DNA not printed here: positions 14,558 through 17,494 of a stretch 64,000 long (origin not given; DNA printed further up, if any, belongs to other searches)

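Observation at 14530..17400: Candidate S-layer gene with a ~140-nt structured leader containing an interleaved, pseudoknot-like repeat set next to the SD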

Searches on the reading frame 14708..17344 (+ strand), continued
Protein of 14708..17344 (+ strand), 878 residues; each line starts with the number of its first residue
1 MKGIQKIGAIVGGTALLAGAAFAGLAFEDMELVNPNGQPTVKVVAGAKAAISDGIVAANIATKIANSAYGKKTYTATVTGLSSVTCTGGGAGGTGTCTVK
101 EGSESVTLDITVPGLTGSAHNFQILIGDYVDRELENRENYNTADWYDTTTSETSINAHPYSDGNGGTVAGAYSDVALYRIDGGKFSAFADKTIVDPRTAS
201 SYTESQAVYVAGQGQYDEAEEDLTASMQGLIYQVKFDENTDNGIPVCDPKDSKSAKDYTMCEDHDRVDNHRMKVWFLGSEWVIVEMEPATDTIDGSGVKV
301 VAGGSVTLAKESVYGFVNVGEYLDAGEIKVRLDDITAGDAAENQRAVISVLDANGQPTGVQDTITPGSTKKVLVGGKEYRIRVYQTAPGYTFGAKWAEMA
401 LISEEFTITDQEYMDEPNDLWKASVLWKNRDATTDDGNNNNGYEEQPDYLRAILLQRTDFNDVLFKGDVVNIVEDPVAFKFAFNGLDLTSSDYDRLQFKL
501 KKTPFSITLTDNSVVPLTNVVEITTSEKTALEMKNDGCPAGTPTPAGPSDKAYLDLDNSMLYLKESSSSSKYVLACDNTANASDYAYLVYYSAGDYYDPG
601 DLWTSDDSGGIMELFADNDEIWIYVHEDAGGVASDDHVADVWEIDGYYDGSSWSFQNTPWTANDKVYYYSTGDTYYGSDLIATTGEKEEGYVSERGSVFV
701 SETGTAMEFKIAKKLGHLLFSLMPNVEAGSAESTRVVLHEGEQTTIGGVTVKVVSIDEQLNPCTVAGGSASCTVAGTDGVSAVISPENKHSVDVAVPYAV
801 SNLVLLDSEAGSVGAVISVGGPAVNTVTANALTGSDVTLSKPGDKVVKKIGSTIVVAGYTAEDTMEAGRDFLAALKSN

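Call 14: find_related_loci(query=A1, collection=genome_contigs, flank=3000)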
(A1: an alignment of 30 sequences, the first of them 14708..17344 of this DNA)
Query A1 (878 aa) in genome_contigs; peptide patterns used: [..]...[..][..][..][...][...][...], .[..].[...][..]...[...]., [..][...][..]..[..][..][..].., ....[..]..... (x = any residue, [..] = any of these).
493 stretches matched a pattern; 297 encode a relative of the query (tblastn E <= 1e-3); the best 80 are kept; 80 distinct loci.
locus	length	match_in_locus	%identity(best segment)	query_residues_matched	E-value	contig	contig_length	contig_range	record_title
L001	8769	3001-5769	40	1-876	9e-164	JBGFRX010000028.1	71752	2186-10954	MAG: Candidatus Micrarchaeota archaeon isolate BA1A30.2019.Bin.10 NODE_208_length_71752_cov_15.588502, whole genome shot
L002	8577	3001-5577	40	1-876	5e-158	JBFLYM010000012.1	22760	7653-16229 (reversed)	MAG: Candidatus Micrarchaeota archaeon isolate MAG085 MAG085_12, whole genome shotgun sequence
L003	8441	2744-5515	38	1-876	4e-156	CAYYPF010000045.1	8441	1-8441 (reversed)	MAG TPA_asm: Candidatus Micrarchaeota archaeon isolate binchicken_co387_57 genome assembly, contig: NODE_11609_length_84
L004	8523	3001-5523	39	16-876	5e-151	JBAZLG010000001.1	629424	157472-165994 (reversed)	MAG: Candidatus Micrarchaeia archaeon isolate SO_2017_LW4_162 scaffold_35_c1_LW137-91_2017, whole genome shotgun sequenc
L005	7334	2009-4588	38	1-872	2e-146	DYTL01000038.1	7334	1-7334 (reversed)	MAG TPA_asm: Candidatus Micrarchaeota archaeon isolate DR5_33_55 Afr_mines_DR5_1967_length_7334_cov_25_533590, whole gen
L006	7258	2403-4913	38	16-876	5e-146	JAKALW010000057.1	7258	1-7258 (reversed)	MAG: Candidatus Micrarchaeota archaeon isolate WY5.bin13 NODE_19368_length_7258_cov_0.875193, whole genome shotgun seque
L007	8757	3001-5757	36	4-876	1e-128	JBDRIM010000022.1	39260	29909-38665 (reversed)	MAG: Candidatus Micrarchaeota archaeon isolate MEGAHIT-group-1.587 k141_13503014, whole genome shotgun sequence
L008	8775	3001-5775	38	1-876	3e-124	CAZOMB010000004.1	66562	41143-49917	MAG TPA_asm: Candidatus Micrarchaeota archaeon isolate binchicken_co334_127 genome assembly, contig: NODE_594_length_665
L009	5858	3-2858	35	20-876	6e-124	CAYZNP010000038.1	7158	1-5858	MAG TPA_asm: Candidatus Micrarchaeota archaeon isolate binchicken_co33_526 genome assembly, contig: NODE_14485_length_71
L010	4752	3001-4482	47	1-497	7e-124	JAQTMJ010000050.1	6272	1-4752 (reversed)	MAG: Candidatus ainarchaeum sp. isolate STA_38 NODE_29015_length_6272_cov_2.236941_Sandtown_A, whole genome shotgun sequ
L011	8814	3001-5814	39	1-876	2e-161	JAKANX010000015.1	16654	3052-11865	MAG: Candidatus Micrarchaeota archaeon isolate WY5.bin9 NODE_5623_length_16654_cov_1.141950, whole genome shotgun sequen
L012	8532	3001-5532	35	21-878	9e-123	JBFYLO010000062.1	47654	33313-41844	MAG: Candidatus Micrarchaeota archaeon isolate PPR_0038 k121_3207898, whole genome shotgun sequence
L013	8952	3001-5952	34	4-878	1e-128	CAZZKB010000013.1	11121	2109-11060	MAG TPA_asm: Candidatus Micrarchaeota archaeon isolate SRP135725_co3_81 genome assembly, contig: NODE_6836_length_11121_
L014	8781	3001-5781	35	4-878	1e-121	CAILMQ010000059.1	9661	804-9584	uncultured Candidatus Micrarchaeota archaeon isolate AlinenSediments_bin-0946 genome assembly, contig: bin-0946:59/68, w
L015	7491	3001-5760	37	1-876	2e-121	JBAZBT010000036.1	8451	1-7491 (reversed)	MAG: Candidatus Micrarchaeia archaeon isolate SO_2017_GW1_119 NODE_31477_length_8451_cov_1.125541_OW334_2017, whole geno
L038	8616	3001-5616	33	4-876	1e-102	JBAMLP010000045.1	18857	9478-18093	MAG: Candidatus Micrarchaeales archaeon isolate MAG8 ExploCarb_3808S_S2_737_length_18857_cov_3, whole genome shotgun seq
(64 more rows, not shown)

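Call 46: find_encoding_contigs(protein=P0002, flank=1500, max_places=2)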
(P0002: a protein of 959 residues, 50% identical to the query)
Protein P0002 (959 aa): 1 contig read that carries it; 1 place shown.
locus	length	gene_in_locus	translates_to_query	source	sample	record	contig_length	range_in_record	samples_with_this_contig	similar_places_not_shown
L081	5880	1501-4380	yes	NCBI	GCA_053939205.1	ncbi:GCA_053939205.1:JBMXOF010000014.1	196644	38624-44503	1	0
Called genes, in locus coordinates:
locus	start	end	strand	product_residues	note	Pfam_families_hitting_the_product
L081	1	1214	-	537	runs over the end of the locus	PF00999:Na_H_Exchanger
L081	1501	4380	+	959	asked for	PF05124:S_layer_C (weak)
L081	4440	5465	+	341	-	PF02778:tRNA_int_endo_N (faint), PF12928:tRNA_int_end_N2 (faint), PF01974:tRNA_int_endo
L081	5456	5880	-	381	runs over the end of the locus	-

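Call 47: find_encoding_contigs(protein=P0004, flank=1500, max_places=2)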
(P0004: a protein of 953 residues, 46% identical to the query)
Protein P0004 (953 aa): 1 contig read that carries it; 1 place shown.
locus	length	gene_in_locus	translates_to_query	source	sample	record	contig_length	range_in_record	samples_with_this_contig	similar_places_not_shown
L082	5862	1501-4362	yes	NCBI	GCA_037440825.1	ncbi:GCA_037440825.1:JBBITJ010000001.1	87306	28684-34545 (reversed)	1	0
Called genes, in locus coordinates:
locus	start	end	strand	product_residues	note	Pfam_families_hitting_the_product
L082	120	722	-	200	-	PF00730:HhH-GPD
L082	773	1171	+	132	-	-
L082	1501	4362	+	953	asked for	-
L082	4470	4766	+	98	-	PF01909:NTP_transf_2, PF18765:Polbeta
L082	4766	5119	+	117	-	PF01934:HepT-like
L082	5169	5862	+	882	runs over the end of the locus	PF01411:tRNA-synt_2c, PF07973:tRNA_SAD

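Call 60: find_homologous_proteins(query=L038:2989-5616:+, max_evalue=1e-20)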
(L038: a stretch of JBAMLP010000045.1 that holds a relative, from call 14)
Query L038:2989-5616:+ (876 aa): 162 proteins with E <= 1e-20 among 8000 candidates; the best 120 are listed.
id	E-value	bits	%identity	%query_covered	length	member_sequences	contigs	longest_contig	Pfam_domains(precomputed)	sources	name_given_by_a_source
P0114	0.0e+0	1953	98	100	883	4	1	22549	PF05124.18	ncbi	ncbi:MAG: hypothetical protein ACP5JC_00850 [Candidatus Micrarchaeia archaeon]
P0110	0.0e+0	1608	82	100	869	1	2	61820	PF05124.18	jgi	-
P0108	0.0e+0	1557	80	100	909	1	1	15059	PF05124.18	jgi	-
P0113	0.0e+0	1530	80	98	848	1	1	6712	PF05124.18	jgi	jgi:hypothetical protein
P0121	7.6e-290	982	58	100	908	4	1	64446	PF05124.18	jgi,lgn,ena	-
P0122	2.6e-281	954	56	100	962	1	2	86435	PF05124.18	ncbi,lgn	ncbi:MAG: S-layer protein [Candidatus Anstonellales archaeon]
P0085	2.7e-157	544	39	100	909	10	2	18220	PF05124.18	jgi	-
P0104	1.8e-152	528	39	100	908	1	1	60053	PF05124.18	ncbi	ncbi:MAG: S-layer protein [Candidatus Micrarchaeota archaeon]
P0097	2.4e-149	517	40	99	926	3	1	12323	PF05124.18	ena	-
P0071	7.0e-149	516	40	99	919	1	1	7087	PF05124.18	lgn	-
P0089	1.4e-147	511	40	100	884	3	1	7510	PF05124.18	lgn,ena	-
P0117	1.6e-147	511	39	100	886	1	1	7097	PF05124.18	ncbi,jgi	-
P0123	1.2e-141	492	39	100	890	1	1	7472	PF05124.18,PF05123.18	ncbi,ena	-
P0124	2.9e-141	491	38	100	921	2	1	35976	PF05124.18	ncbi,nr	ncbi:MAG: S-layer protein [Candidatus ainarchaeum sp.]|nr:S-layer protein [Candidatus ainarchaeum sp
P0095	2.6e-140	487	39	100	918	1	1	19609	-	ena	-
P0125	1.2e-139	485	38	100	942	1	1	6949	PF05124.18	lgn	-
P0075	2.5e-139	484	37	100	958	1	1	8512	PF05124.18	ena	-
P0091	1.4e-138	482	37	100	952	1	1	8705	PF05124.18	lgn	-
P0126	7.2e-135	469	39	100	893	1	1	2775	PF05124.18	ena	-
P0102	1.6e-134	468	37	100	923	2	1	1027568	PF05124.18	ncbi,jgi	ncbi:MAG: S-layer protein [Candidatus Micrarchaeia archaeon]|jgi:hypothetical protein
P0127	6.0e-133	463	39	100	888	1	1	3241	PF05124.18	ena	-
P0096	8.0e-132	459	37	100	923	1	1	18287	PF05124.18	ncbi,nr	ncbi:S-layer protein [Candidatus Micrarchaeota archaeon]|nr:S-layer protein [Candidatus Micrarchaeot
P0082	6.6e-131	456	37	99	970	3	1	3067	PF05124.18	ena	-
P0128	3.7e-129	451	37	100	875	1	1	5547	PF05124.18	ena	-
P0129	5.1e-128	447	38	99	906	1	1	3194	PF05124.18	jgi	jgi:hypothetical protein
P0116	6.8e-128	446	37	100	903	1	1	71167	PF05124.18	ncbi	-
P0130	1.1e-125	439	38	100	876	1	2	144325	PF05124.18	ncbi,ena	-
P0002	2.3e-125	438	41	58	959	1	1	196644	PF05124.18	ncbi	-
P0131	1.9e-117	412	35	100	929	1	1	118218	PF05124.18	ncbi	-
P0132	1.6e-116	409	35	100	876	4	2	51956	PF05124.18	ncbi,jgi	jgi:hypothetical protein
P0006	4.9e-116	407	37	100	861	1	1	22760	PF05124.18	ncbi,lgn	ncbi:MAG: S-layer protein [Candidatus Micrarchaeota archaeon]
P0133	1.5e-115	406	36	100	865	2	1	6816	PF05124.18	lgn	-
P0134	1.8e-115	405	36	100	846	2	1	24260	PF05124.18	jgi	jgi:hypothetical protein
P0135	2.2e-115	405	36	100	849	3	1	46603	PF05124.18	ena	-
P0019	1.4e-114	402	37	100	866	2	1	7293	PF05124.18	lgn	-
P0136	1.9e-114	402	41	57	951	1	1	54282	PF05124.18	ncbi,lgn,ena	-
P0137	2.1e-114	402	35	100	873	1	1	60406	PF05124.18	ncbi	ncbi:MAG: hypothetical protein QXD03_02965 [Candidatus Anstonellales archaeon]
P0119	4.0e-114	401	36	100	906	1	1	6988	PF05124.18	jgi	-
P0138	4.8e-113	397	34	100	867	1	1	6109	PF05124.18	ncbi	ncbi:MAG: hypothetical protein QXV16_01490 [Candidatus Anstonellales archaeon]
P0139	7.4e-113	397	35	100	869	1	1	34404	PF05124.18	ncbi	ncbi:MAG: hypothetical protein QW465_02360 [Candidatus Anstonellales archaeon]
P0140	7.9e-113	397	34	100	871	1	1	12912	PF05124.18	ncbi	ncbi:MAG: hypothetical protein QXD88_00840 [Candidatus Anstonellales archaeon]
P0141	2.6e-112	395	35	100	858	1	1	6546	PF05124.18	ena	-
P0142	4.5e-112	394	36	100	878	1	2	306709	PF05124.18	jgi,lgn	jgi:hypothetical protein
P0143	9.7e-112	393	36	100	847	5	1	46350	PF05124.18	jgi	-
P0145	2.1e-111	392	35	100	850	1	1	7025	PF05124.18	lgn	-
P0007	6.2e-110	387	36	100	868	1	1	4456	PF05124.18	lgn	-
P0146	1.9e-109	385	35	99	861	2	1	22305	PF05124.18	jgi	-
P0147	1.2e-108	383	34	100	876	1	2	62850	PF05124.18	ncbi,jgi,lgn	jgi:hypothetical protein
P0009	1.2e-108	383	37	100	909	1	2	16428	PF05124.18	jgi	jgi:hypothetical protein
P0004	2.0e-107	379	40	57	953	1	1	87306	-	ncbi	-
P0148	2.0e-106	375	36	100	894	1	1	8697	PF05124.18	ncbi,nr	ncbi:MAG: S-layer protein [Candidatus Micrarchaeota archaeon]|nr:S-layer protein [Candidatus Micrarc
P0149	9.4e-106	373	34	99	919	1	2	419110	PF05124.18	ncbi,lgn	ncbi:MAG: S-layer protein [Candidatus Anstonellales archaeon]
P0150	1.8e-105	372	36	88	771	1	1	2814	PF05124.18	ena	-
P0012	1.9e-103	365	33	100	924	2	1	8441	PF05124.18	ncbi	-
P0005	5.0e-103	364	34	100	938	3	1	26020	PF05124.18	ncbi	-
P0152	5.3e-103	364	34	100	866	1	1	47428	PF05124.18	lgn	-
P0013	6.8e-100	354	30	100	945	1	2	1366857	PF05124.18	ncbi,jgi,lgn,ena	-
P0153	2.1e-99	352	33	97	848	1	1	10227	PF05124.18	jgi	jgi:hypothetical protein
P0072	8.3e-99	350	35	68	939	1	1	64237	PF05124.18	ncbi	ncbi:MAG: S-layer protein [Candidatus Bilamarchaeaceae archaeon]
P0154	1.4e-98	349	32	100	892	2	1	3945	PF05124.18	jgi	-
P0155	4.1e-98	348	33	100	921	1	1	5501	PF05124.18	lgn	-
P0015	5.0e-98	348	37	63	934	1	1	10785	PF05124.18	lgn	-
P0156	4.9e-96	341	33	72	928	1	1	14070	PF05124.18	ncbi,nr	ncbi:S-layer protein [Candidatus Micrarchaeota archaeon]|nr:S-layer protein [Candidatus Micrarchaeot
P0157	1.2e-95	340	32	100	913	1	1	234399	PF05124.18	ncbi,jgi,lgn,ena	ncbi:MAG: S-layer protein [Candidatus Micrarchaeia archaeon]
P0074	8.5e-95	337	35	63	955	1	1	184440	PF05124.18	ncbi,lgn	-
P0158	5.0e-94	334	32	100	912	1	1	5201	PF05124.18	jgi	jgi:hypothetical protein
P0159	1.6e-92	329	34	68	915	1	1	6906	PF05124.18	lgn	-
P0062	1.9e-92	329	33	58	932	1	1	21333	PF05124.18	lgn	-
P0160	1.6e-91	326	33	100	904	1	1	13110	PF05124.18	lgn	-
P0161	4.8e-91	324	32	100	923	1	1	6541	PF05124.18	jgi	jgi:hypothetical protein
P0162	5.3e-91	324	32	100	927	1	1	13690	PF05124.18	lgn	-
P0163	6.2e-91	324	34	61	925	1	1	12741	PF05124.18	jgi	jgi:hypothetical protein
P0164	6.7e-91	324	32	100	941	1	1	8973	PF05124.18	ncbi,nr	ncbi:MAG: S-layer protein [Candidatus Micrarchaeota archaeon]|nr:S-layer protein [Candidatus Micrarc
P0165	9.2e-91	324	35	56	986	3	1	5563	PF05124.18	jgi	jgi:hypothetical protein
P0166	9.6e-91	323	37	57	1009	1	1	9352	PF05124.18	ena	-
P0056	1.9e-90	322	37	59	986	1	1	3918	PF05124.18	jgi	jgi:hypothetical protein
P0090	2.4e-90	322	34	61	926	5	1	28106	PF05124.18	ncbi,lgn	ncbi:MAG: hypothetical protein QXY63_03620 [Candidatus Bilamarchaeaceae archaeon]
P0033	1.0e-89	320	35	58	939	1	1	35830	PF05124.18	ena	-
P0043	2.3e-89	319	31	100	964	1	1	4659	PF05124.18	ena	-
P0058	3.6e-89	318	33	100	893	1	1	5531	PF05124.18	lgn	-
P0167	3.8e-89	318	36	58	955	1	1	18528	PF05124.18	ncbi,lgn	-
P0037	5.6e-89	318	36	61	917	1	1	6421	PF05124.18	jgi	jgi:hypothetical protein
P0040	7.6e-89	317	35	59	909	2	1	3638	PF05124.18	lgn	-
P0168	1.3e-88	316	33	58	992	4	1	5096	PF05124.18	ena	-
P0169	1.7e-88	316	30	100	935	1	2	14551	PF05124.18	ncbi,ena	-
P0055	2.5e-88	315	32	100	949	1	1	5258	PF05124.18,PF05123.18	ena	-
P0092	2.6e-88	315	32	100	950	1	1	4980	PF05124.18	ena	-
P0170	2.7e-88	315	34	63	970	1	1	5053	PF05124.18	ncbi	-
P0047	5.0e-88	314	32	100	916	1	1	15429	PF05124.18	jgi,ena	-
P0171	5.5e-88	314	31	100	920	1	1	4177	PF05124.18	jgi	-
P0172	8.1e-88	314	33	67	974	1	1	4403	PF05124.18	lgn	-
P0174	2.5e-87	312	30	100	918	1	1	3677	PF05124.18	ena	-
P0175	2.7e-87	312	34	58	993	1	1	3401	PF05124.18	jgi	-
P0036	4.9e-87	311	43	16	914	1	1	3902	PF05124.18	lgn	-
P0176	5.6e-87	311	33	100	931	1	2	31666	PF05124.18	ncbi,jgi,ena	-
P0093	6.4e-87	311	33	100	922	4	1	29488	PF05124.18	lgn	-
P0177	6.6e-87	311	35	67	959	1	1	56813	PF05124.18,PF05123.18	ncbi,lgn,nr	ncbi:MAG: S-layer protein [Candidatus Micrarchaeota archaeon]|nr:S-layer protein [Candidatus Micrarc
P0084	8.2e-87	310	33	100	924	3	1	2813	PF05124.18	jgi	-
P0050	2.2e-86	309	33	63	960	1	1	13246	PF05124.18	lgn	-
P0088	2.5e-86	309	32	100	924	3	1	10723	PF05124.18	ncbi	ncbi:MAG: hypothetical protein QXI17_03810 [Candidatus Bilamarchaeaceae archaeon]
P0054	4.8e-86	308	35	58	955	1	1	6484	PF05124.18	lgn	-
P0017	8.3e-86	307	36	59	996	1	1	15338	PF05124.18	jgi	jgi:hypothetical protein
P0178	4.6e-85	305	36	56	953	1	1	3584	PF05124.18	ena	-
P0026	2.7e-84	302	32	100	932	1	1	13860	PF05124.18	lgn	-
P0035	4.9e-84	301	35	58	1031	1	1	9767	PF05124.18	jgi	jgi:hypothetical protein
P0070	5.8e-84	301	36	58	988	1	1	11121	PF05124.18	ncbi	-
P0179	1.1e-83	300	33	56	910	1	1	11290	PF05124.18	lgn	-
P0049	2.7e-83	299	37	55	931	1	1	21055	PF05124.18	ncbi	-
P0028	3.9e-83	298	36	59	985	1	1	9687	PF05124.18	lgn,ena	-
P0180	4.9e-83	298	33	100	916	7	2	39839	PF05124.18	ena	-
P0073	5.0e-83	298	32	100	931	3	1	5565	PF05124.18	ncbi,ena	-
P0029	1.4e-82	296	35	58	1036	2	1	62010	PF05124.18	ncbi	-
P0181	1.6e-82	296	32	56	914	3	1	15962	PF05124.18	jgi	jgi:hypothetical protein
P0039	2.6e-82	296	39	48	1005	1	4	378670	PF05124.18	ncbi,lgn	-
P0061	3.3e-82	295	37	66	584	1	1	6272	PF05124.18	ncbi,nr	ncbi:MAG: S-layer protein, partial [Candidatus ainarchaeum sp.]|nr:S-layer protein [Candidatus ainar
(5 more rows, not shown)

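Call 61: find_encoding_contigs(protein=P0122, flank=600, max_places=1)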
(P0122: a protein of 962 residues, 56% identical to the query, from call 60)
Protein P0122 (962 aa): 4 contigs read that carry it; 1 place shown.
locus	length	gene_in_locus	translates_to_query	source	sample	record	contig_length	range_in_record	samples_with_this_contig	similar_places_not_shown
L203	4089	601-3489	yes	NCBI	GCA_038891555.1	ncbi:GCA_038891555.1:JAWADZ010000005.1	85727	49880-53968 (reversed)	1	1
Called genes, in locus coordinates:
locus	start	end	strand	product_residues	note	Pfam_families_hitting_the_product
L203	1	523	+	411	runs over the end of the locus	PF13173:AAA_14, PF13635:DUF4143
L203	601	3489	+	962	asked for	PF05124:S_layer_C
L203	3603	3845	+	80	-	PF24434:DUF7557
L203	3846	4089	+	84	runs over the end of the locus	PF05016:ParE_toxin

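Call 62: find_encoding_contigs(protein=P0137, flank=600, max_places=1)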
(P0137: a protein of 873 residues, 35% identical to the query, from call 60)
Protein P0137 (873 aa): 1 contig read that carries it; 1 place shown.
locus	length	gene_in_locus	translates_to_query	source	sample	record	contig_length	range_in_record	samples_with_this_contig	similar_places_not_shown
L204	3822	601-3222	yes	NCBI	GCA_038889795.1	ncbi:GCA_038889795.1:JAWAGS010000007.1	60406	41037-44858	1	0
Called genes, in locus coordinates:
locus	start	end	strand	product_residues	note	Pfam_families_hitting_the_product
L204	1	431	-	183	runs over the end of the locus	PF00398:RrnaAD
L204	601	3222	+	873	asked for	PF05124:S_layer_C (weak)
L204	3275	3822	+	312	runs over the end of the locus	-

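Call 63: find_encoding_contigs(protein=P0139, flank=600, max_places=1)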
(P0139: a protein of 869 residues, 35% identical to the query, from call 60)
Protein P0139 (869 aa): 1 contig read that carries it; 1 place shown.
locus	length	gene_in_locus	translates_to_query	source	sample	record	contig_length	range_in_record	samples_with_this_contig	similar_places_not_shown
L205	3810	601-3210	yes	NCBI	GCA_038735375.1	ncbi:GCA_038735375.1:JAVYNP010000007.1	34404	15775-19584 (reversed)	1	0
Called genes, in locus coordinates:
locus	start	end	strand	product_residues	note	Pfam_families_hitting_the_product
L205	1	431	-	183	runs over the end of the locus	PF00398:RrnaAD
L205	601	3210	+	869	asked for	PF05124:S_layer_C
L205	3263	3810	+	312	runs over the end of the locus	-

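Call 64: find_encoding_contigs(protein=P0140, flank=600, max_places=1)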
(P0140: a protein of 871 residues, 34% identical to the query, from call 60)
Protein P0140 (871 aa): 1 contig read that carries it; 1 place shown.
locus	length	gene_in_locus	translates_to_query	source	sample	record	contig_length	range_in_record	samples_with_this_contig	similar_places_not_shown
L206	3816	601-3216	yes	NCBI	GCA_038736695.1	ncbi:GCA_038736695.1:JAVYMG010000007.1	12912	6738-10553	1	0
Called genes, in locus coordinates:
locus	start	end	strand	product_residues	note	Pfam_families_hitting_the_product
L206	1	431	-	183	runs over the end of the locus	PF00398:RrnaAD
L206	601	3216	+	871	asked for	PF05124:S_layer_C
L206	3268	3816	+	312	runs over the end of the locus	-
